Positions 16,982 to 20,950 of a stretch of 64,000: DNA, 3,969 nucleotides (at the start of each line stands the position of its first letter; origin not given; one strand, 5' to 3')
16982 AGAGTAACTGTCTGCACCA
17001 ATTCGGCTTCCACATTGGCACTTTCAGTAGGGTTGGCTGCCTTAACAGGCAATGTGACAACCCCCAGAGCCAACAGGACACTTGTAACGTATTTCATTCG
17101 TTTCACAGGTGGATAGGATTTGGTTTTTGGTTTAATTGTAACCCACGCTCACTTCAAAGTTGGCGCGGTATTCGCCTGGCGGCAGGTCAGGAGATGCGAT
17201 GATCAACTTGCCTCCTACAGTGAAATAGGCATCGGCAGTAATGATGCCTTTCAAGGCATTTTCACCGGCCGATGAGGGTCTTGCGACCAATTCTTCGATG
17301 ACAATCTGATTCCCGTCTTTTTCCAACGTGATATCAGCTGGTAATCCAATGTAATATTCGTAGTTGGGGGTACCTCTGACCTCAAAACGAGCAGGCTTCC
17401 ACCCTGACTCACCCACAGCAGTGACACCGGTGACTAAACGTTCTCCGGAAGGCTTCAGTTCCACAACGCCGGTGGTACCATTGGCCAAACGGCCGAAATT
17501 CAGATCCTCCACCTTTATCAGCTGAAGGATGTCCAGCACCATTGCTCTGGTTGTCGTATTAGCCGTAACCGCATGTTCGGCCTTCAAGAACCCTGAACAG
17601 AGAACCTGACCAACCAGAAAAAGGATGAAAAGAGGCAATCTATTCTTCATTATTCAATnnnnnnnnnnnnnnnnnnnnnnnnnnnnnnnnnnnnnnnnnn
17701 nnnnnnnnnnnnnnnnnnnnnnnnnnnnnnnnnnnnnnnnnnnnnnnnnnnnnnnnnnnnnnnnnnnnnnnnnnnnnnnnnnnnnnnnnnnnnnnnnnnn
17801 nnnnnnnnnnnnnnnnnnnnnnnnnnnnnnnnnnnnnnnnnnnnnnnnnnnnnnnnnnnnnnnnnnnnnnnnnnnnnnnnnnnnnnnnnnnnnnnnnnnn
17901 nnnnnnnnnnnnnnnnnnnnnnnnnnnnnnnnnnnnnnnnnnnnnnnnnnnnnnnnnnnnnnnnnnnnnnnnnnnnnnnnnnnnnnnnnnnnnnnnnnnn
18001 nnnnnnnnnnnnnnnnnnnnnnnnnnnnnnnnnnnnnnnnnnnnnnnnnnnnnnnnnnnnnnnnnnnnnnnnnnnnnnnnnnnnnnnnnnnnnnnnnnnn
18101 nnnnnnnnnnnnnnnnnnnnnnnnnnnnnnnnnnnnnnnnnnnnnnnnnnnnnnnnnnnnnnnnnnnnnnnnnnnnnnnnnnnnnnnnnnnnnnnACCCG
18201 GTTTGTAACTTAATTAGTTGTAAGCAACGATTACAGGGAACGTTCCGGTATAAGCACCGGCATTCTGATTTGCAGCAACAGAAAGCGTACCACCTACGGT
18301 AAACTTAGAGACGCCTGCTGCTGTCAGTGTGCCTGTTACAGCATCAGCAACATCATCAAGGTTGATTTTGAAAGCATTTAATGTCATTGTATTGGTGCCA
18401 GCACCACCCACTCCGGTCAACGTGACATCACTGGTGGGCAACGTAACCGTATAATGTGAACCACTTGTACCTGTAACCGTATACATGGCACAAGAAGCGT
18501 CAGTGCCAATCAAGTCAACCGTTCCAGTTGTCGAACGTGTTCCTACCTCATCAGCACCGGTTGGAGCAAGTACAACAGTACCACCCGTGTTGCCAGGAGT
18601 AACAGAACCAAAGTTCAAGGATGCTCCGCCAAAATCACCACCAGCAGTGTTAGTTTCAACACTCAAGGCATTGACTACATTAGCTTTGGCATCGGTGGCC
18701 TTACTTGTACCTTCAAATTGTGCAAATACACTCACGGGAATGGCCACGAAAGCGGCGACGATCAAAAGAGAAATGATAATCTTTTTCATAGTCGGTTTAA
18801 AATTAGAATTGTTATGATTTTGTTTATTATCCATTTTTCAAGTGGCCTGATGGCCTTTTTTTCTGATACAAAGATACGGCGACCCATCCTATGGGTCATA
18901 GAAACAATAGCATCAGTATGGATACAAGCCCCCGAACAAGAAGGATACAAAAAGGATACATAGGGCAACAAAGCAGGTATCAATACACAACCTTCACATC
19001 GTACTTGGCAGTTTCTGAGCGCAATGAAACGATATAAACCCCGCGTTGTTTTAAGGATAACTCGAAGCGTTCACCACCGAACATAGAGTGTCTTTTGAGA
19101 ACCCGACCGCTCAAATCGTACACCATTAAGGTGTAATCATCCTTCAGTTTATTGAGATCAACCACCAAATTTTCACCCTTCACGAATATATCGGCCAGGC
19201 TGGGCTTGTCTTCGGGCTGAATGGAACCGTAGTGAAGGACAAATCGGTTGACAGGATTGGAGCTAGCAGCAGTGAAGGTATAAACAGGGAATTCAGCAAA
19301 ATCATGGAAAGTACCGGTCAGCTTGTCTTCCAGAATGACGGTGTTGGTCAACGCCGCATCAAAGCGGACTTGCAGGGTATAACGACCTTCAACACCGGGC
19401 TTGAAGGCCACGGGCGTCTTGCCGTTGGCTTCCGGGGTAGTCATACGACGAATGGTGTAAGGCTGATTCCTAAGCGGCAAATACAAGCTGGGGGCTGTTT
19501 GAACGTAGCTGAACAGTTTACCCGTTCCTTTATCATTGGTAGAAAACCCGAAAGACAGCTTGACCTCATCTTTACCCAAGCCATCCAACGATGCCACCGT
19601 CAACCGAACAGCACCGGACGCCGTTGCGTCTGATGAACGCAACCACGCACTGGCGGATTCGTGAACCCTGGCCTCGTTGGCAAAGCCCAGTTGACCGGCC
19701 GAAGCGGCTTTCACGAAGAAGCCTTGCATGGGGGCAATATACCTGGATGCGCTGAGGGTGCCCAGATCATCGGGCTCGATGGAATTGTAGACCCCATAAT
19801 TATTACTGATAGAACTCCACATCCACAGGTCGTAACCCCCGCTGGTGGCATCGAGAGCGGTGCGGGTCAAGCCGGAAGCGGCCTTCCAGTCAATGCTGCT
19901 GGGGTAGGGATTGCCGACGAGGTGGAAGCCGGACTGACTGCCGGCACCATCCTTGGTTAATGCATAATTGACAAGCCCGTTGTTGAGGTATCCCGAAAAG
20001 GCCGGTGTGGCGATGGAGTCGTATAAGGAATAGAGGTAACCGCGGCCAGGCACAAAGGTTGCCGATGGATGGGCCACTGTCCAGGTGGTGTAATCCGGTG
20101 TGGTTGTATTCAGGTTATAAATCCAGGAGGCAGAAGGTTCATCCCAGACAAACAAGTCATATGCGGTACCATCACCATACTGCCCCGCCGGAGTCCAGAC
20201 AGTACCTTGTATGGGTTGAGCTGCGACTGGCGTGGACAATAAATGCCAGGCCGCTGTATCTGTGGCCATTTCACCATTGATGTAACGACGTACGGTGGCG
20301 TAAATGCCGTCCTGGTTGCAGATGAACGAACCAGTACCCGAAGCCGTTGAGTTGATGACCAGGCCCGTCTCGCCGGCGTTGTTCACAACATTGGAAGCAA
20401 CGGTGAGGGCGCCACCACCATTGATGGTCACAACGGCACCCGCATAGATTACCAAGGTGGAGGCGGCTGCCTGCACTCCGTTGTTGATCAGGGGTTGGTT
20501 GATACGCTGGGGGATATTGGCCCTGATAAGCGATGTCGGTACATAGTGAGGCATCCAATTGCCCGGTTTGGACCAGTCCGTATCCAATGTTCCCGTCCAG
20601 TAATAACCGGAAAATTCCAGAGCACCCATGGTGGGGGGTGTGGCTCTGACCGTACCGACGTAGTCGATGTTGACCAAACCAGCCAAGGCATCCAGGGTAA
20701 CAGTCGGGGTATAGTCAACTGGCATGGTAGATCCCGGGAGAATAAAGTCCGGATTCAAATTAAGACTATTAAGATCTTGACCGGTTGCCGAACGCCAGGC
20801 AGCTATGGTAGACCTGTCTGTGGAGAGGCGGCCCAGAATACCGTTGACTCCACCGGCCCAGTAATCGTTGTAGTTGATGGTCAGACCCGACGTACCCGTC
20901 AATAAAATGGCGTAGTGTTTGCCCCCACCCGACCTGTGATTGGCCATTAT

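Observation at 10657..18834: Chaperone-usher-like fibre locus built from DUF4402/SCPU-like subunit paralogs in a Bacteroidota genome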

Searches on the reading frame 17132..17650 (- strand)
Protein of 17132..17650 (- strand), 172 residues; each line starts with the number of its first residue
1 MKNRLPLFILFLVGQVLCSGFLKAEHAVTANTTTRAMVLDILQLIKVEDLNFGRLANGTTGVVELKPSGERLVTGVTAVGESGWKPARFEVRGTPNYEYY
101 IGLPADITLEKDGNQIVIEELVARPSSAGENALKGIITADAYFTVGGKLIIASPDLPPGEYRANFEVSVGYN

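Call 3: search_protein_families(library=pfam, proteins=[window:17132-17650:-], max_evalue=0.1)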
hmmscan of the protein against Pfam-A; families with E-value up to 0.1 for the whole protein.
window:17132-17650:- (172 aa): 1 family
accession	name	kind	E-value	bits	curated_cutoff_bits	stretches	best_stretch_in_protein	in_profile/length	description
PF14352.11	DUF4402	-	3.5e-23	83.1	25.2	1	43-171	2-129/129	Domain of unknown function (DUF4402)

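Call 4: search_protein_families(library=ncbifam, proteins=[window:17132-17650:-], max_evalue=0.1)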
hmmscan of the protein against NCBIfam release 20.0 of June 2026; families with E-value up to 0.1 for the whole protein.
window:17132-17650:- (172 aa): 0 families

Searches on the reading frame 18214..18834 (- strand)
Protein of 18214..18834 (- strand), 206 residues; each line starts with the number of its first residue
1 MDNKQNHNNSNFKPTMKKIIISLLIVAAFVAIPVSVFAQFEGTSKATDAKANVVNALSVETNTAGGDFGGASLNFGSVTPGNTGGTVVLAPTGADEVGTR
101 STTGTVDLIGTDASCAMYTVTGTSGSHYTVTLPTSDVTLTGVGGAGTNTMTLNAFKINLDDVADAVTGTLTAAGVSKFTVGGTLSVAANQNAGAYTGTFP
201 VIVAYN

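Call 3: search_protein_families(library=pfam, proteins=[window:18214-18834:-], max_evalue=0.1)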
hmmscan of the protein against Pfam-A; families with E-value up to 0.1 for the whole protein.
window:18214-18834:- (206 aa): 1 family
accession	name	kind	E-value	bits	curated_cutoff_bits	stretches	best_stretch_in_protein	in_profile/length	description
PF14352.11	DUF4402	-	9.6e-24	84.9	25.2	1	71-205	7-129/129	Domain of unknown function (DUF4402)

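Call 4: search_protein_families(library=ncbifam, proteins=[window:18214-18834:-], max_evalue=0.1)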
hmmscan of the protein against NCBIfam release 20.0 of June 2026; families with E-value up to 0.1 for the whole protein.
window:18214-18834:- (206 aa): 0 families

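Call 21: search_solved_structures(query=A1, max_evalue=10, show_alignments=2)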
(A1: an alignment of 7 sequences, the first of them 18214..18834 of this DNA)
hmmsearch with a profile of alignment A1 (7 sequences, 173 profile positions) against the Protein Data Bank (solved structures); distinct sequences matched with E-value up to 10: 4.
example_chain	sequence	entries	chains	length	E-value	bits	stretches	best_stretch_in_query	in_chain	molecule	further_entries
2vtu_J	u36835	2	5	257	0.048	16.6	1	40-116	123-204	MS2 COAT PROTEIN | COAT PROTEIN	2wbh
2w87_A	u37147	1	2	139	0.28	14.1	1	63-125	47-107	ESTERASE D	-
2w46_A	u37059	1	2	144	0.3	14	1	63-125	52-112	ESTERASE D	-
6fwv_A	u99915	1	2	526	0.79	12.6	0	108-146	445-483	Collagen Adhesion protein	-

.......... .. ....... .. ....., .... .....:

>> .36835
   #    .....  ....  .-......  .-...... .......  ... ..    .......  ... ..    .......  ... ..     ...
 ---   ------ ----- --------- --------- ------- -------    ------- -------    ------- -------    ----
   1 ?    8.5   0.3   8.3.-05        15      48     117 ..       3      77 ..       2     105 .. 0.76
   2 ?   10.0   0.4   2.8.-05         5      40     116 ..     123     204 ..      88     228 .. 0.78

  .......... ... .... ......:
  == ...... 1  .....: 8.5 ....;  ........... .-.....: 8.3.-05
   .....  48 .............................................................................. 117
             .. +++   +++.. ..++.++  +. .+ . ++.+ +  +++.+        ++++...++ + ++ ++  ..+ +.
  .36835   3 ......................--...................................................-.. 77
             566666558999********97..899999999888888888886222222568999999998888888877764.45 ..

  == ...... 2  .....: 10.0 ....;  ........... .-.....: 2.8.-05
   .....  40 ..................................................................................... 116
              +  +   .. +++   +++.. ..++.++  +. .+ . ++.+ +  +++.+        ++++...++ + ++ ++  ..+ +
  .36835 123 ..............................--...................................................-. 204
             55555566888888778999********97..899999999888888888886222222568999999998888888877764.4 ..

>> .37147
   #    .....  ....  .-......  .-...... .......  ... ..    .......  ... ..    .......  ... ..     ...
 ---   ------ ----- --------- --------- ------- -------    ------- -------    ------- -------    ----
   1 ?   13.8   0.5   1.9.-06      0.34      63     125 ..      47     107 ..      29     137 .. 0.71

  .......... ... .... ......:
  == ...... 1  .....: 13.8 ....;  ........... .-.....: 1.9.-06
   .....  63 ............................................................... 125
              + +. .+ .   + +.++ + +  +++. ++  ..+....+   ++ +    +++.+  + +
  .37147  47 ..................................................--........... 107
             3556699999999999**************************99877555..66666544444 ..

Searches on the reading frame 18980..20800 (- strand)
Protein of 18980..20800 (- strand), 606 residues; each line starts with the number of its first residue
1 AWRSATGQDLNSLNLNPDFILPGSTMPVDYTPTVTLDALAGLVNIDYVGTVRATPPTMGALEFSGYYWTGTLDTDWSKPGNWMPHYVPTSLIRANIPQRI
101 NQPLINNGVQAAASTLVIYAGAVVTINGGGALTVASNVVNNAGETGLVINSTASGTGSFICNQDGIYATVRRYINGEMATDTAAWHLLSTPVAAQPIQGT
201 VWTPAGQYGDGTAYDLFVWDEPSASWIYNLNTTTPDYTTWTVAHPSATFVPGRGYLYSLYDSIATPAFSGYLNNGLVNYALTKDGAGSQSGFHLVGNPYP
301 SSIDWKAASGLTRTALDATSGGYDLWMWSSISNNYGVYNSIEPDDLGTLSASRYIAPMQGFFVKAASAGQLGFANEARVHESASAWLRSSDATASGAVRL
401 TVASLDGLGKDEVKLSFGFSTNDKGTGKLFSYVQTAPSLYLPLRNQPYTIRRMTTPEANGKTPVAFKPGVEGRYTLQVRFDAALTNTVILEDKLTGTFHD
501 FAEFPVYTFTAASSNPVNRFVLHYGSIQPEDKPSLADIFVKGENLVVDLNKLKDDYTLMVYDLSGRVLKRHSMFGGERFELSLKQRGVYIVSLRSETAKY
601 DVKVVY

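Call 54: search_protein_families(library=ncbifam, proteins=[window:18980-20800:-], max_evalue=0.01)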
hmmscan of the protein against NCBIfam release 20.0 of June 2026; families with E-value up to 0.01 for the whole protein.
window:18980-20800:- (606 aa): 1 family
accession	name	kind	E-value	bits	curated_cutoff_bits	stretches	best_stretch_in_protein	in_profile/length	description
TIGR04183.1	Por_Secre_tail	domain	1.6e-05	24.7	23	1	546-605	11-70/72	T9SS type A sorting domain-containing protein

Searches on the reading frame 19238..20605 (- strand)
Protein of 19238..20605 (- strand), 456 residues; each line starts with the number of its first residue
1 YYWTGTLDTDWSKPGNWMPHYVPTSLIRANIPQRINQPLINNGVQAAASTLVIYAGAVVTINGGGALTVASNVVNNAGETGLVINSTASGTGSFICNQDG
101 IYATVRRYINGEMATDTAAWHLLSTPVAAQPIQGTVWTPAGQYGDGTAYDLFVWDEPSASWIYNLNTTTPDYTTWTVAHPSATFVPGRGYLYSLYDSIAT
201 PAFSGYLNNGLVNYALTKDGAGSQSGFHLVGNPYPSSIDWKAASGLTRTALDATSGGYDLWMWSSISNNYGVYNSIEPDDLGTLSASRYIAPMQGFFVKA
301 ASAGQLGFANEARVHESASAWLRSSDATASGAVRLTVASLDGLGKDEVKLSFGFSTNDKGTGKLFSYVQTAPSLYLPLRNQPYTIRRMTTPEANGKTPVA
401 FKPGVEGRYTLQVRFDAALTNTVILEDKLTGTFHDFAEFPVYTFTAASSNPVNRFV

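Call 60: search_solved_structures(query=A7, max_evalue=10, show_alignments=2)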
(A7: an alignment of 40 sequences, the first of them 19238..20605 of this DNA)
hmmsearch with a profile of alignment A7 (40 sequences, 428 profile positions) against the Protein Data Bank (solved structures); distinct sequences matched with E-value up to 10: 4.
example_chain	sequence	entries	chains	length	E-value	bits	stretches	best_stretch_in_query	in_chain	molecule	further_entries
8gl8_D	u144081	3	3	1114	3.4e-17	65.7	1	28-428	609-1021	RemZ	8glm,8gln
8gl6_D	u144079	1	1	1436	8.6e-13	51.2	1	3-427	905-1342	RemA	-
9c39_H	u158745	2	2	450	1.2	11.2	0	47-104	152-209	Putative structural protein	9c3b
2l1n_A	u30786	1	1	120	1.5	10.9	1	125-159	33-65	Uncharacterized protein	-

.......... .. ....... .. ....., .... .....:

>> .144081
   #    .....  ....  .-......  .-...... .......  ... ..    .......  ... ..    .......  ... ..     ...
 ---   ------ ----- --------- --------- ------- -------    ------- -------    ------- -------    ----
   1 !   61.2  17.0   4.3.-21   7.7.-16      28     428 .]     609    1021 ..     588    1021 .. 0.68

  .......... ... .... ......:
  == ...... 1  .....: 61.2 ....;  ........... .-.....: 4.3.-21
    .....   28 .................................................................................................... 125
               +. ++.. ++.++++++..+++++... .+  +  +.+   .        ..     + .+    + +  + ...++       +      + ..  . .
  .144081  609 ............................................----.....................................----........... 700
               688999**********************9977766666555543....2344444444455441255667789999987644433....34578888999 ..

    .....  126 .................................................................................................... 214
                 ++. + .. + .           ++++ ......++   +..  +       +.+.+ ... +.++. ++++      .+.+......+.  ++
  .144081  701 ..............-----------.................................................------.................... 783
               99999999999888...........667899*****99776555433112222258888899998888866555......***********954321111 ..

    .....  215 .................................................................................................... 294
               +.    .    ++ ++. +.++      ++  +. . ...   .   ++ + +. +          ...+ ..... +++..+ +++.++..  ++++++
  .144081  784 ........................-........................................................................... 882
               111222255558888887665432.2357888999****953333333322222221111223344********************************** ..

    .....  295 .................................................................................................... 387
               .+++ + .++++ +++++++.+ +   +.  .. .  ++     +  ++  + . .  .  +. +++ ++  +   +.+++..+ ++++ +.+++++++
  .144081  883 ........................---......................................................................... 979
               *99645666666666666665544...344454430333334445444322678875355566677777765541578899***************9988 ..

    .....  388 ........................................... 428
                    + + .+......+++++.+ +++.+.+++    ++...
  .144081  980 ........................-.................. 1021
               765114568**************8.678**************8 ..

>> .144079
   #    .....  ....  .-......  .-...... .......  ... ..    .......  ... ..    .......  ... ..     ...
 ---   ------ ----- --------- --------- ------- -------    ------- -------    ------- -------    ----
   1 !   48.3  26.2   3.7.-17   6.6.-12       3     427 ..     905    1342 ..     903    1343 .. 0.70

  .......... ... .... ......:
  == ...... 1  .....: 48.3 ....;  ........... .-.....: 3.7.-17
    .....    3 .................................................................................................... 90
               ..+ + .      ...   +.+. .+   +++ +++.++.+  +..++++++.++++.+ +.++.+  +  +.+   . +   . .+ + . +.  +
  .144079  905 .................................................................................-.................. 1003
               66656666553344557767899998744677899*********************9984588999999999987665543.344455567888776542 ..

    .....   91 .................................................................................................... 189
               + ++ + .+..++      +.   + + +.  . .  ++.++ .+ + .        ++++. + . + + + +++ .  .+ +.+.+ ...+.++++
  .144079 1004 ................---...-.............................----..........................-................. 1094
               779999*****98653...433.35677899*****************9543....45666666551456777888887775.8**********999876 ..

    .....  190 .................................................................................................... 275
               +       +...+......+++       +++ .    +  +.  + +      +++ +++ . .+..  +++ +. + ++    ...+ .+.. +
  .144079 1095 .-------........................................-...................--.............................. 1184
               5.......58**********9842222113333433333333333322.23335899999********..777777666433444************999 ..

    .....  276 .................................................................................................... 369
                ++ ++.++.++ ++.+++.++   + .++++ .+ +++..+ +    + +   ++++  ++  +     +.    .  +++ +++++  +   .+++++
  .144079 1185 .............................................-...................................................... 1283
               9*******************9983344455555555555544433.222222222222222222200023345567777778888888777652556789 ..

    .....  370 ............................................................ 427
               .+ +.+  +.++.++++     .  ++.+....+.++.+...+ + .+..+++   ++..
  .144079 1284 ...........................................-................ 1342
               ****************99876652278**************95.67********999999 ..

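Call 61: search_protein_families(library=pfam, alignment_id=A7, max_evalue=1)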
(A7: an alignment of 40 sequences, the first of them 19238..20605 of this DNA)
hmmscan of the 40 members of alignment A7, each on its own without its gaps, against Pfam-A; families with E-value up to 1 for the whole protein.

A. member 1, window:19238-20605:- (456 aa): 1 family
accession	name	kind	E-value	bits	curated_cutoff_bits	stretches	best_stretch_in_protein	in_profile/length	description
PF20676.3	Herpes_gp350_B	-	0.77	9.9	25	1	170-218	81-127/152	Herpesvirus envelope glycoprotein gp350, N-terminal B domain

B. families by the number of members that match (of 40 scanned): 18 families
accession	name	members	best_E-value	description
PF00041.27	fn3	8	0.0013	Fibronectin type III domain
PF08549.15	SWI-SNF_Ssr4_N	5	0.021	SWI/SNF and RSC complexes subunit Ssr4 N-terminal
PF14828.11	Amnionless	4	0.00027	Amnionless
PF17973.7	bMG10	3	0.01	Bacterial Alpha-2-macroglobulin MG10 domain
PF19816.4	DUF6299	2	0.043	Family of unknown function (DUF6299)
PF23623.1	GBD_IRG7_N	1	0.0048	IRG7 N-terminal galactose binding domain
PF10162.14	G8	1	0.0067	G8 domain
PF10528.15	GLEYA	1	0.027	GLEYA domain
PF07488.18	Glyco_hydro_67M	1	0.03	Glycosyl hydrolase family 67 middle domain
PF23148.1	Gp77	1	0.056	Podophage GP4 fiber-tail adaptor protein gp77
PF23374.1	Fn3_arc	1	0.074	Archaeal fibronectin-III type-like domain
PF06186.16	DUF992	1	0.075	Protein of unknown function (DUF992)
PF08540.16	HMG_CoA_synt_C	1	0.095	Hydroxymethylglutaryl-coenzyme A synthase C terminal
PF17793.6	AHD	1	0.11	ANC1 homology domain (AHD)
PF07771.16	TSGP1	1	0.14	Tick salivary peptide group 1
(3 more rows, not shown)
